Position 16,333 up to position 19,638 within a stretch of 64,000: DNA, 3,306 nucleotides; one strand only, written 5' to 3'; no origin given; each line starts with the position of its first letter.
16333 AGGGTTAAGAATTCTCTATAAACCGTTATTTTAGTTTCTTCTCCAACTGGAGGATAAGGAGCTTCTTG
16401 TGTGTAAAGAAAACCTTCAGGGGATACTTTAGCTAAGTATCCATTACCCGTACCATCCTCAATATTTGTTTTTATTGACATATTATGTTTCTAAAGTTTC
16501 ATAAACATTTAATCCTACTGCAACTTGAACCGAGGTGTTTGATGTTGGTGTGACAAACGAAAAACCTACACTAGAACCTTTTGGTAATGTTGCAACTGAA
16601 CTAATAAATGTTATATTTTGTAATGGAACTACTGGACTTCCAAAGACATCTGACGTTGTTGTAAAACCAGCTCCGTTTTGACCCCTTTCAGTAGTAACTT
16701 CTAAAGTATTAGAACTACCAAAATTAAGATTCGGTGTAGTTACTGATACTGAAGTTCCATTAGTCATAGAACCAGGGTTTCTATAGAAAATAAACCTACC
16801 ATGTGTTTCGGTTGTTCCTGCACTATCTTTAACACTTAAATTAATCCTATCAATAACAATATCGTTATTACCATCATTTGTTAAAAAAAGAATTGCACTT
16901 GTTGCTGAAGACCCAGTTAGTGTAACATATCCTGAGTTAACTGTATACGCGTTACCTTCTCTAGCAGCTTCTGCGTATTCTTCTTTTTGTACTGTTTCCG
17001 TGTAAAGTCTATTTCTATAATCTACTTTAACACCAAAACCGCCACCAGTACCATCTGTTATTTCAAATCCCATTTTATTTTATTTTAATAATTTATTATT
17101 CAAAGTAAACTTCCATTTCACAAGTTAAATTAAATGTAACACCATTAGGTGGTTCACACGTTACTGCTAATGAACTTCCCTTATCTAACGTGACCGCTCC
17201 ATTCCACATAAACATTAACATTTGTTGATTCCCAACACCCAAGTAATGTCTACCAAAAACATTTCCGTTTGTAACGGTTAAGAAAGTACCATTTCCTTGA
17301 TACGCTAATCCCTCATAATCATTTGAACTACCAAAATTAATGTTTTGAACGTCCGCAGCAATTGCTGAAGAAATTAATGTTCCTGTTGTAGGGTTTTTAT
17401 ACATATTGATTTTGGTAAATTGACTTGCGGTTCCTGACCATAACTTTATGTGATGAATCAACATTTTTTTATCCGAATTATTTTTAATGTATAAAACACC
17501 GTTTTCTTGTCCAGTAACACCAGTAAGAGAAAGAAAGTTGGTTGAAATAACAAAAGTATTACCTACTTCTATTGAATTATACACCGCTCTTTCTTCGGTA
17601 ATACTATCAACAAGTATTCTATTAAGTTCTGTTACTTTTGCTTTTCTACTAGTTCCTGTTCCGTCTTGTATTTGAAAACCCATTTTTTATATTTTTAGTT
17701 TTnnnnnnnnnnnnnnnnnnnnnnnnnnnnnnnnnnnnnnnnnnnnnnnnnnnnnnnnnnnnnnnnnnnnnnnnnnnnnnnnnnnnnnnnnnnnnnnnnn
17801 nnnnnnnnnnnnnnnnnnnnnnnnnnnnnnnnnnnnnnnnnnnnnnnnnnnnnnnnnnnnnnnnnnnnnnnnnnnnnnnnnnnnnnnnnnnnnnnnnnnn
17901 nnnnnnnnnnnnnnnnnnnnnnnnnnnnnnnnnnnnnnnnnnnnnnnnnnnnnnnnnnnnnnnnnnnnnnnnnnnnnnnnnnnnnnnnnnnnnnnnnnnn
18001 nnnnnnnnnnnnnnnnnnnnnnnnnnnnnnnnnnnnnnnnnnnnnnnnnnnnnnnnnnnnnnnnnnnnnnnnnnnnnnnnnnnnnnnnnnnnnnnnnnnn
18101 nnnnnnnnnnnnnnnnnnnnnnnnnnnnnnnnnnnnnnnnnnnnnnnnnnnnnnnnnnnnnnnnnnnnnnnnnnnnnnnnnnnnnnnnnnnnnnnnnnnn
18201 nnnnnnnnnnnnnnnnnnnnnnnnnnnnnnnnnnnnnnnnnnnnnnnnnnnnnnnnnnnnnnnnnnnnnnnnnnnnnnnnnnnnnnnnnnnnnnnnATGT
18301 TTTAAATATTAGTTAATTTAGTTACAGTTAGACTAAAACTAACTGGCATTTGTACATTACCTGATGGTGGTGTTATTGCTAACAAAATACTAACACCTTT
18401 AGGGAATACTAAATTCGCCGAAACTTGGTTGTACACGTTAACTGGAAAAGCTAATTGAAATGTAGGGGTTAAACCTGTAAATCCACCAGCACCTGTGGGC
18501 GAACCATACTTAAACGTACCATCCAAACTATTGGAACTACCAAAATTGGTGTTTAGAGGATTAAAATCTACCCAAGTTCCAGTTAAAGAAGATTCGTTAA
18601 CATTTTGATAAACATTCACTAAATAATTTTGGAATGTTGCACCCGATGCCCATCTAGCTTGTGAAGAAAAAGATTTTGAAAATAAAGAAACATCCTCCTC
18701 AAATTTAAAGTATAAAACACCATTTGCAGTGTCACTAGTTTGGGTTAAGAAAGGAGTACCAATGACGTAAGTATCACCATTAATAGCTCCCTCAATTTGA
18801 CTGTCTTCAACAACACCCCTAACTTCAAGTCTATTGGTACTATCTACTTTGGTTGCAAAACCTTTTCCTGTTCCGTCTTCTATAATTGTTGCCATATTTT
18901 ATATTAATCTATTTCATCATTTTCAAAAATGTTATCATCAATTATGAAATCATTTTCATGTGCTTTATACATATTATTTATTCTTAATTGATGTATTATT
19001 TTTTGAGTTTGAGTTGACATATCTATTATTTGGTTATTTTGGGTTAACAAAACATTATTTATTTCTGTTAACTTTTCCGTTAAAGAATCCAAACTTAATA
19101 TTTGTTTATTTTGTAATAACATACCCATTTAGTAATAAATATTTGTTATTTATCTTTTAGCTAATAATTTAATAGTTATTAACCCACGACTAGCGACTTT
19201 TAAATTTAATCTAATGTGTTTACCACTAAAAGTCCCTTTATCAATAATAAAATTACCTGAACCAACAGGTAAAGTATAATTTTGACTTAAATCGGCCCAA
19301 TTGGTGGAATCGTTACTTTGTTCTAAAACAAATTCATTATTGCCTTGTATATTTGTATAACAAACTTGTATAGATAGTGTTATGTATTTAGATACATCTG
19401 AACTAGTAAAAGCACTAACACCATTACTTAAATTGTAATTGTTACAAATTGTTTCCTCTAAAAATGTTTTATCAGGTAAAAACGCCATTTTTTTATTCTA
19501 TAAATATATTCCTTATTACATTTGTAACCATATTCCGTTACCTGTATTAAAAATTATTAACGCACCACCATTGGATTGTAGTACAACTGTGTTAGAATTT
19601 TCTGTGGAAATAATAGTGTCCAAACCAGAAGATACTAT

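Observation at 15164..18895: Tandem array of six diverged paralogous ~200-aa genes upstream of the sheath gene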

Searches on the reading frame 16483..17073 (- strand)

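Call 4: search_protein_families(library=pfam, proteins=[window:16483-17073:-], max_evalue=1)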
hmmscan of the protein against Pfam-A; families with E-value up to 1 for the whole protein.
window:16483-17073:- (196 aa): 1 family
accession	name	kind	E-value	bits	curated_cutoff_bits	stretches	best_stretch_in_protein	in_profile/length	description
PF06741.18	LsmAD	-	0.06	14.3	25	1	13-39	1-29/72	LsmAD domain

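Call 5: search_protein_families(library=phrogs, proteins=[window:16483-17073:-], max_evalue=0.1)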
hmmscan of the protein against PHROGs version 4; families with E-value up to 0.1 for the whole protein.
window:16483-17073:- (196 aa): 0 families

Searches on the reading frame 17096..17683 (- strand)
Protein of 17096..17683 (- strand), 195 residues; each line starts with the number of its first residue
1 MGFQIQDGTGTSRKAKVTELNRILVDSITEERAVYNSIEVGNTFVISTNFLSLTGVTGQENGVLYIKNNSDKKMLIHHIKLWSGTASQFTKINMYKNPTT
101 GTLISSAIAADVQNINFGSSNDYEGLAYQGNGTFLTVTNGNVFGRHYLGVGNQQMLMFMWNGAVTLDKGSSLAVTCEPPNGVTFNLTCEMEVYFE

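Call 4: search_protein_families(library=pfam, proteins=[window:17096-17683:-], max_evalue=1)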
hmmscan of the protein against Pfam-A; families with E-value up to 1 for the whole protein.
window:17096-17683:- (195 aa): 0 families

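Call 5: search_protein_families(library=phrogs, proteins=[window:17096-17683:-], max_evalue=0.1)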
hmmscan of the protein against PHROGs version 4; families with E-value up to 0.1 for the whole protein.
window:17096-17683:- (195 aa): 1 family
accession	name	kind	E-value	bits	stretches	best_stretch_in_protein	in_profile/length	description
phrog_2941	-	head and packaging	0.013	16.1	1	19-93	37-111/208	virion structural protein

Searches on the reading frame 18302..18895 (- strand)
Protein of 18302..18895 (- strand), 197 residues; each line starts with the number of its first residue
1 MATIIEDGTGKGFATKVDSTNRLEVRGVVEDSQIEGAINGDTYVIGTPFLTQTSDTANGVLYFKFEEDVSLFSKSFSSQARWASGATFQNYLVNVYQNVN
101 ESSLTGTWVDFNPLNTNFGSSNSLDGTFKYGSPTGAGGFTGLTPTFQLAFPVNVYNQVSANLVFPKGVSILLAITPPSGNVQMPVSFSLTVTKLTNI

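Call 4: search_protein_families(library=pfam, proteins=[window:18302-18895:-], max_evalue=1)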
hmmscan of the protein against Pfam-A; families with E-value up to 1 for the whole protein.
window:18302-18895:- (197 aa): 0 families

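Call 5: search_protein_families(library=phrogs, proteins=[window:18302-18895:-], max_evalue=0.1)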
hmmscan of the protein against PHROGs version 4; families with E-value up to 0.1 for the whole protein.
window:18302-18895:- (197 aa): 0 families

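Call 11: find_homologous_proteins(query=A1, max_evalue=0.001)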
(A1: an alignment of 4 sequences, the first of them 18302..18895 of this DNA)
Query A1 (4 sequences) (197 aa, profile of the alignment): 460 proteins with E <= 0.001 among 2687 candidates; the best 120 are listed.
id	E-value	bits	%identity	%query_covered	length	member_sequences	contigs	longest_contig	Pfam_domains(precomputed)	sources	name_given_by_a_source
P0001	1.9e-83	297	100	100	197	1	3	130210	-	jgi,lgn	jgi:hypothetical protein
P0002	1.4e-81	291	96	100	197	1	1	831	-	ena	-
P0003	2.0e-81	290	34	71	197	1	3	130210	-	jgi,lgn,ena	jgi:hypothetical protein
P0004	6.1e-81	289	34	71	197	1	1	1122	-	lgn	-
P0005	1.0e-77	278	29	97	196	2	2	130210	-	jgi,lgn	jgi:hypothetical protein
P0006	6.4e-76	272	87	100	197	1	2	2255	-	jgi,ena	-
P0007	2.7e-75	270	84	100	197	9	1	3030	-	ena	-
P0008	5.2e-74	266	34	95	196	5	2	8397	-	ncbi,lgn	-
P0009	6.2e-74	266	86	99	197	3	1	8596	-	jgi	jgi:hypothetical protein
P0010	1.6e-73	265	82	100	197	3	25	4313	-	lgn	-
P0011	3.7e-73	263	84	99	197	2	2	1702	-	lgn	-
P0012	5.9e-73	263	83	98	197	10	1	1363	-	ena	-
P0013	3.5e-72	260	83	99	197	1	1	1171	-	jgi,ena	-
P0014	1.0e-71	259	75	100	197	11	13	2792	-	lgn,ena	-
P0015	1.0e-71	259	34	87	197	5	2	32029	-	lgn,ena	-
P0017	2.5e-71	257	35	71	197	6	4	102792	-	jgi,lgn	jgi:hypothetical protein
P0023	2.8e-70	254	32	87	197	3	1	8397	-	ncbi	-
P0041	8.5e-69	249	77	98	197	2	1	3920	-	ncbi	-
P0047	1.8e-68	248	31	87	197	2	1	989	-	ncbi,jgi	jgi:hypothetical protein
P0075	9.4e-67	242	34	74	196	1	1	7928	-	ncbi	-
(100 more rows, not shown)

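Call 27: find_encoding_contigs(protein=P0017, flank=10000, max_places=3)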
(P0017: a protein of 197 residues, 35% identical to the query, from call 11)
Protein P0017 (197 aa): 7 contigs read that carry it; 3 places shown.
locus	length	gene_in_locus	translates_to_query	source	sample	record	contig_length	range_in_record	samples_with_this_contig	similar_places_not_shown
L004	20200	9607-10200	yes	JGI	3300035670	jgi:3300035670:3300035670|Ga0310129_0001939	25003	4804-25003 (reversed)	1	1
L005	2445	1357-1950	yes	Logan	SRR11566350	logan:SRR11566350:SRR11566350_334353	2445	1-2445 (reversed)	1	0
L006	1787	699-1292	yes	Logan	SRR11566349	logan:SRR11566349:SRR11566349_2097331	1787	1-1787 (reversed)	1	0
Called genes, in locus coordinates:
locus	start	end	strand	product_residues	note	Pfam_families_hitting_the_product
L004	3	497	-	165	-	?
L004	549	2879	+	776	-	-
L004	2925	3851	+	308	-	-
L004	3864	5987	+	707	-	-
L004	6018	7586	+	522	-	-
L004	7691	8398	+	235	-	-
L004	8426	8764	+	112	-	-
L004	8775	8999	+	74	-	-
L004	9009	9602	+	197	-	-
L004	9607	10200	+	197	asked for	-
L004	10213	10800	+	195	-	-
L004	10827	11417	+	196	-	-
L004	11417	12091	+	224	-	-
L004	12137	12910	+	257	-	-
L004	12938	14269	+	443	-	-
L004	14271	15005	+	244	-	PF13385:Laminin_G_3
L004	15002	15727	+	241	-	PF13385:Laminin_G_3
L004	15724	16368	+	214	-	PF13385:Laminin_G_3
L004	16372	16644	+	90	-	-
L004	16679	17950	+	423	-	-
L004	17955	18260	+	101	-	-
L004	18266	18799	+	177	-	-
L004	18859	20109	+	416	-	PF11397:GlcNAc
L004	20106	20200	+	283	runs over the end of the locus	-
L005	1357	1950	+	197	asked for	-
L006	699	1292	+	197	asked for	-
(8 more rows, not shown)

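Call 106: list_cluster_members(proteins=[window:18302-18895:-, window:17703-18296:-, window:17096-17683:-, window:16483-17073:-, window:15834-16481:-, window:15164-15826:-, window:19150-19488:-, window:18904-19128:-])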
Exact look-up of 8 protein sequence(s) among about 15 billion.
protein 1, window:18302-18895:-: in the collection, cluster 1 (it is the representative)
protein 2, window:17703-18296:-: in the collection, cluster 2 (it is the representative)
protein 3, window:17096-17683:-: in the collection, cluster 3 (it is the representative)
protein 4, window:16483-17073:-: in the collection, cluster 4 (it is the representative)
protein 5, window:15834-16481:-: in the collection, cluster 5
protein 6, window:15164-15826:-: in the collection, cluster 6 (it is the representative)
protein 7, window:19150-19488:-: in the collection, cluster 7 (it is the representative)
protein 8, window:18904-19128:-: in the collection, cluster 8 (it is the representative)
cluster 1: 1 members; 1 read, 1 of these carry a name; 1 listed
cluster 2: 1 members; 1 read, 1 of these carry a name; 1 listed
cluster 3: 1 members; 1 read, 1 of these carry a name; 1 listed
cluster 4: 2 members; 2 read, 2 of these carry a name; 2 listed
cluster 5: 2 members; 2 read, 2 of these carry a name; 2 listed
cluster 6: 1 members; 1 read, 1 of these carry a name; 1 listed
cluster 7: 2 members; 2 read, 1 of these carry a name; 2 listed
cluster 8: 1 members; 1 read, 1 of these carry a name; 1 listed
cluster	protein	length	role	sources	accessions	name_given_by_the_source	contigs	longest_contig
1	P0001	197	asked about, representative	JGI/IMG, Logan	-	hypothetical protein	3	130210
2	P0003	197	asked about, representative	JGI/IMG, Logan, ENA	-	hypothetical protein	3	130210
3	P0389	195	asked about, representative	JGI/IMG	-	hypothetical protein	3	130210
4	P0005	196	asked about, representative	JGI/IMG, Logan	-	hypothetical protein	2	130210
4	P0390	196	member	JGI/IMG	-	hypothetical protein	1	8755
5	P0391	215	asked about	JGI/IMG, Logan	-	hypothetical protein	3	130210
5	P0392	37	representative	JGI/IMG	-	hypothetical protein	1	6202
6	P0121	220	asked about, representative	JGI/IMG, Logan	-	hypothetical protein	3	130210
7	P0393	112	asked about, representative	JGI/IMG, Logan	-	hypothetical protein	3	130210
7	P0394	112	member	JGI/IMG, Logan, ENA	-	-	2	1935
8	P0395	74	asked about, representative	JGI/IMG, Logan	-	hypothetical protein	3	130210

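Call 107: find_encoding_contigs(protein=P0003, flank=10000, max_places=3)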
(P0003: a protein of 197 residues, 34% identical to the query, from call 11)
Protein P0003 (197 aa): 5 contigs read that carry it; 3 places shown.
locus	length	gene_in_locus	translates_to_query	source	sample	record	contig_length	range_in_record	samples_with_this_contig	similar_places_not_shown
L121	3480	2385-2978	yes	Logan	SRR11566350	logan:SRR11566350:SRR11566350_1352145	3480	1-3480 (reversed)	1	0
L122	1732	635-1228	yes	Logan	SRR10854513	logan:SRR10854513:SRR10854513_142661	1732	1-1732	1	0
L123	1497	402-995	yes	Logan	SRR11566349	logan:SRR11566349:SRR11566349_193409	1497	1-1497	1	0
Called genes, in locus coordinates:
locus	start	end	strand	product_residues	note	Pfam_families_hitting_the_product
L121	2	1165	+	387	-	?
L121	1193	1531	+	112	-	-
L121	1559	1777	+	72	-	-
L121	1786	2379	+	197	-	-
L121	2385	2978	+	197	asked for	-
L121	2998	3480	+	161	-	?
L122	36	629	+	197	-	-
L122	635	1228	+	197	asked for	-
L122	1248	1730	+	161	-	?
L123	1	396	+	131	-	?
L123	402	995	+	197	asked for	-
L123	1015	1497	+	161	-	?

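Call 108: list_cluster_members(proteins=[P0008, P0023, P0041, P0047, P0075, P0230])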
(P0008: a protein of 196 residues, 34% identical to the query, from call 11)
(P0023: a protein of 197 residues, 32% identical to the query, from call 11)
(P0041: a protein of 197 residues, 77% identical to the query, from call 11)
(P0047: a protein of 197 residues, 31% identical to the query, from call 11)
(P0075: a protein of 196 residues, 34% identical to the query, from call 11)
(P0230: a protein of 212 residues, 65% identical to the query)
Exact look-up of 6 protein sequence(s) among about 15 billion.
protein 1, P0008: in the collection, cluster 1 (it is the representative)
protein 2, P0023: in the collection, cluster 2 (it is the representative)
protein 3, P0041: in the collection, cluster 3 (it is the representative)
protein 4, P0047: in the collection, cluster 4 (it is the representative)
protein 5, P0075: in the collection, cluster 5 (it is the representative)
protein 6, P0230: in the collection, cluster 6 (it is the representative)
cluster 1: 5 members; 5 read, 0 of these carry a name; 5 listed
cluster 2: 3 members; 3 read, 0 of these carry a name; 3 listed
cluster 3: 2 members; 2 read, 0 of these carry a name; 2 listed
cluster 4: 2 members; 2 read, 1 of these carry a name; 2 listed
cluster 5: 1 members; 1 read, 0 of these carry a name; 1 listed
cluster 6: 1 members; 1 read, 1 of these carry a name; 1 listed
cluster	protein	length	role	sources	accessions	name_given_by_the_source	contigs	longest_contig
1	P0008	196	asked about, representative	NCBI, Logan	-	-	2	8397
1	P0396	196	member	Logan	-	-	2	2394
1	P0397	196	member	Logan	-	-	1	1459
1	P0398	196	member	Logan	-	-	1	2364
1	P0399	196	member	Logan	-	-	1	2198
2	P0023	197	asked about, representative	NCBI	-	-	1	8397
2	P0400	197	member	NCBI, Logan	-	-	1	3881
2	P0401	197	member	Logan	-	-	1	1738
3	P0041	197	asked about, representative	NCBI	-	-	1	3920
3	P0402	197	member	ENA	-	-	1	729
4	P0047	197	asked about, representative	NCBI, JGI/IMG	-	hypothetical protein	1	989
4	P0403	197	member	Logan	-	-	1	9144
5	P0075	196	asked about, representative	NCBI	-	-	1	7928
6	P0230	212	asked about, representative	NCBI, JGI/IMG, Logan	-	hypothetical protein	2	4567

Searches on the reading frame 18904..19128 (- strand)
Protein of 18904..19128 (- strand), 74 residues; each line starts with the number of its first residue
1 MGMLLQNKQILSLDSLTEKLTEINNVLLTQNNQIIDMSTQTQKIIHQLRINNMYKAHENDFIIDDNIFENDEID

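Call 4: search_protein_families(library=pfam, proteins=[window:18904-19128:-], max_evalue=1)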
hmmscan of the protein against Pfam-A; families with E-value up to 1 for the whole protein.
window:18904-19128:- (74 aa): 2 families
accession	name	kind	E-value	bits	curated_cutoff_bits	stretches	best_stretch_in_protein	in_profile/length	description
PF15450.11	CCDC154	-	0.054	12.4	28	1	3-57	465-519/530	Coiled-coil domain-containing protein 154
PF04102.17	SlyX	-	0.35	12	30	1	17-49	16-48/67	SlyX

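Call 5: search_protein_families(library=phrogs, proteins=[window:18904-19128:-], max_evalue=0.1)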
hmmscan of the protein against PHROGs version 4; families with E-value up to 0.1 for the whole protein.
window:18904-19128:- (74 aa): 1 family
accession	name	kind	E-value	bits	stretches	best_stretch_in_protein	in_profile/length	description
phrog_7512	-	unknown function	0.044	15.1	1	7-49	24-67/141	-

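Call 89: search_solved_structures(query=A11, max_evalue=10)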
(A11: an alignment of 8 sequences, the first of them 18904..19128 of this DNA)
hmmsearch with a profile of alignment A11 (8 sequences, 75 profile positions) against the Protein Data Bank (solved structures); distinct sequences matched with E-value up to 10: 5.
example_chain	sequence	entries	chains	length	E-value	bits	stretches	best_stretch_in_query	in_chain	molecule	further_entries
7qh7_p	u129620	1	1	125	0.16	15.6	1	26-55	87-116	Peptidyl-tRNA hydrolase ICT1, mitochondrial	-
7x5d_A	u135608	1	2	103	0.58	13.8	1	6-39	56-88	Lamin-A/C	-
5j2l_B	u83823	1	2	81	1.1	12.9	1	12-47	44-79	protein design 2L4HC2_11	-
5jxc_A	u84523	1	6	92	2.4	11.8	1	14-50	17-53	Ras/Rap GTPase-activating protein SynGAP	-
8a3k_UNK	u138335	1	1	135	8.8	10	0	16-45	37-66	sc-apCC-4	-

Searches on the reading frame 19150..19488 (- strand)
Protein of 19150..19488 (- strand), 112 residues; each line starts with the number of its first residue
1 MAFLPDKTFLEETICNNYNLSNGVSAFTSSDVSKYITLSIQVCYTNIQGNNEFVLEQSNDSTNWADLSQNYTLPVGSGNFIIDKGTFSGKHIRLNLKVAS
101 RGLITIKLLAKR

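Call 4: search_protein_families(library=pfam, proteins=[window:19150-19488:-], max_evalue=1)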
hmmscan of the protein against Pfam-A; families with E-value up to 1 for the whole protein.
window:19150-19488:- (112 aa): 3 families
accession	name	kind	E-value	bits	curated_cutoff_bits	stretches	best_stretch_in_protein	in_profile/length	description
PF11584.14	Toxin_ToxA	-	0.032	14.6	25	1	26-94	42-115/118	Proteinaceous host-selective toxin ToxA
PF02018.23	CBM_4_9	-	0.042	14.7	25.9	1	18-76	65-120/136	Carbohydrate binding domain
PF05213.18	Corona_NS2A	-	0.18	11.6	23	1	7-72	187-246/267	Coronavirus NS2A protein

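Call 5: search_protein_families(library=phrogs, proteins=[window:19150-19488:-], max_evalue=0.1)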
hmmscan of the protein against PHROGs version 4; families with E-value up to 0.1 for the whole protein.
window:19150-19488:- (112 aa): 0 families

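Call 88: search_solved_structures(query=A10, max_evalue=10)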
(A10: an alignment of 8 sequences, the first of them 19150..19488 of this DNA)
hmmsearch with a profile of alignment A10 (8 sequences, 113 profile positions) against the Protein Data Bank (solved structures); distinct sequences matched with E-value up to 10: 8.
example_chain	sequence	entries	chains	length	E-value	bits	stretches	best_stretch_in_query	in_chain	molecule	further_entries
4a42_A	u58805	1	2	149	0.11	16.3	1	31-101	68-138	ALPHA-N-ACETYLGLUCOSAMINIDASE FAMILY PROTEIN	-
3o49_A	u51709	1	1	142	0.53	14.1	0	65-104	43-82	de novo designed beta-trefoil architecture with symmetric primary structure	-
3o4a_A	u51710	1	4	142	0.62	13.9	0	66-104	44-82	de novo designed beta-trefoil architecture with symmetric primary structure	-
2w1q_A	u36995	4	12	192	0.76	13.6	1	50-98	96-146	HYALURONOGLUCOSAMINIDASE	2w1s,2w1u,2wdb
3hnm_A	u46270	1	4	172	0.77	13.6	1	54-100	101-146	Putative chitobiase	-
2jd9_A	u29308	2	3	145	0.77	13.6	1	52-101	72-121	YECBM32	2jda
7rg7_A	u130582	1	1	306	1.1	13.1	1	51-101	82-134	nano CLostridial Antibody Mimetic Protein 8 VHH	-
4lks_A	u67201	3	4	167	1.1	13.1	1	51-81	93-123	Glycosyl hydrolase, family 31/fibronectin type III domain protein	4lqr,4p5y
